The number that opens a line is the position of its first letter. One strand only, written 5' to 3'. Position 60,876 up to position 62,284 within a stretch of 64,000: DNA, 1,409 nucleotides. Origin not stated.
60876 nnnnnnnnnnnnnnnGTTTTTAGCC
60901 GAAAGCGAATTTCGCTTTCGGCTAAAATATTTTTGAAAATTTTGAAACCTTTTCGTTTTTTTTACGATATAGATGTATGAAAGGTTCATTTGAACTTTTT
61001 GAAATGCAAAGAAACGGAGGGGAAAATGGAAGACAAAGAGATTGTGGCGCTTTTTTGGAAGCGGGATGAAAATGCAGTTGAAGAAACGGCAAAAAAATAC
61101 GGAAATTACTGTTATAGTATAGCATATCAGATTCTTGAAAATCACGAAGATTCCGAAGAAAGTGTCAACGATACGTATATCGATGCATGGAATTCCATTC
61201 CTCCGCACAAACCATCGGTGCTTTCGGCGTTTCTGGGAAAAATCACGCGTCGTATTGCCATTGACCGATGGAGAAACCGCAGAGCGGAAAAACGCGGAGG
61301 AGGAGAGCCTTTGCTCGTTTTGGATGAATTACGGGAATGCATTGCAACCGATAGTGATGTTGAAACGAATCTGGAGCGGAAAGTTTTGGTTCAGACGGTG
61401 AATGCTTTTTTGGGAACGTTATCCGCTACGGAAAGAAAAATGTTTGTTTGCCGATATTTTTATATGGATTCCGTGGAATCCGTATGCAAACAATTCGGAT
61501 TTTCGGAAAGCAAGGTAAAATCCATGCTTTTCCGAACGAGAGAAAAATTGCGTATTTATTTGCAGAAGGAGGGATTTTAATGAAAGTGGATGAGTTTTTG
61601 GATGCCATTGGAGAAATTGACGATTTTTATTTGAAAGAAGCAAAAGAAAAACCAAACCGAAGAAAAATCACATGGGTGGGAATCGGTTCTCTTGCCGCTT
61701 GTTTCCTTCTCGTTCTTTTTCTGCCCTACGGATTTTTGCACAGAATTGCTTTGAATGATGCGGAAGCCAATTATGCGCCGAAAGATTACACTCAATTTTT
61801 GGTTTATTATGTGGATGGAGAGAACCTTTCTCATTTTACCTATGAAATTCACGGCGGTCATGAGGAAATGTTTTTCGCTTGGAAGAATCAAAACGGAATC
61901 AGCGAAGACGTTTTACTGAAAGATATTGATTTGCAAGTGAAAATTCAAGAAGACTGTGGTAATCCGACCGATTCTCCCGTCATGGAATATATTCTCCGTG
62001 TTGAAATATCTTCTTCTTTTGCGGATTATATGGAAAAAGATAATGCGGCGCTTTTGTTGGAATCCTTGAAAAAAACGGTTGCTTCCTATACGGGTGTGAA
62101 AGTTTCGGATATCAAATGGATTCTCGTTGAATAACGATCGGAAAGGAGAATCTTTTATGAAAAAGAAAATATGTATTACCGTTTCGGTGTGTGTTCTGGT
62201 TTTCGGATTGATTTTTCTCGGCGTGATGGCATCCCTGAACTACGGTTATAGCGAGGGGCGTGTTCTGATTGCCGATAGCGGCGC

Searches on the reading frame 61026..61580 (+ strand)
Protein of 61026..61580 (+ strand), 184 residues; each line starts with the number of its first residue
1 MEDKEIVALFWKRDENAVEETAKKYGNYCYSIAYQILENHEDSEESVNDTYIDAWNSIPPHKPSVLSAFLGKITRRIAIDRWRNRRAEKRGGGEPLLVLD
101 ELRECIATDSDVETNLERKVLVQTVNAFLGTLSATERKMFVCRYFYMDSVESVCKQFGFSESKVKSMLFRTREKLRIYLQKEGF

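Call 4: search_protein_families(library=pfam, proteins=[window:61026-61580:+], max_evalue=0.01)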
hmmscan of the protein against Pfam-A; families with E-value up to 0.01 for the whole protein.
window:61026-61580:+ (184 aa): 4 families
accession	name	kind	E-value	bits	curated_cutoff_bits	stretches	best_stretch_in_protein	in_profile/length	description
PF04542.20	Sigma70_r2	-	6.1e-09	36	24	1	23-86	3-69/71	Sigma-70 region 2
PF07638.17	Sigma70_ECF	-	3.9e-08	33.8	21.1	1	67-176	76-180/185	ECF sigma factor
PF04545.22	Sigma70_r4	-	1.6e-06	27.9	24.1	1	129-176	2-49/50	Sigma-70, region 4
PF08281.18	Sigma70_r4_2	-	3.4e-06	27.1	25.7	1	128-175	7-54/54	Sigma-70, region 4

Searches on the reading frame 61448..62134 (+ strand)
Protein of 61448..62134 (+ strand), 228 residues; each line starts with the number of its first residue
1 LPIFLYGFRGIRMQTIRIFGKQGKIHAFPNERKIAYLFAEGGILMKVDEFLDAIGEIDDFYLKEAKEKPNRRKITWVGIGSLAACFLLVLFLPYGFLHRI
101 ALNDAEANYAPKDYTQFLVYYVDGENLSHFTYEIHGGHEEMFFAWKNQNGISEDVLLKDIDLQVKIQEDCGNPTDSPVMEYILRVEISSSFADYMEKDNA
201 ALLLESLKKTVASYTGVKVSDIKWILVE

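Call 4: search_protein_families(library=pfam, proteins=[window:61448-62134:+], max_evalue=0.01)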
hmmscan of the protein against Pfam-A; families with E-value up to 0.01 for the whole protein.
window:61448-62134:+ (228 aa): 0 families

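Call 76: search_protein_families(library=phrogs, proteins=[window:61577-62134:+], max_evalue=0.01)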
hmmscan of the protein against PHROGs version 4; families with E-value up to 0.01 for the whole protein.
window:61577-62134:+ (185 aa): 0 families
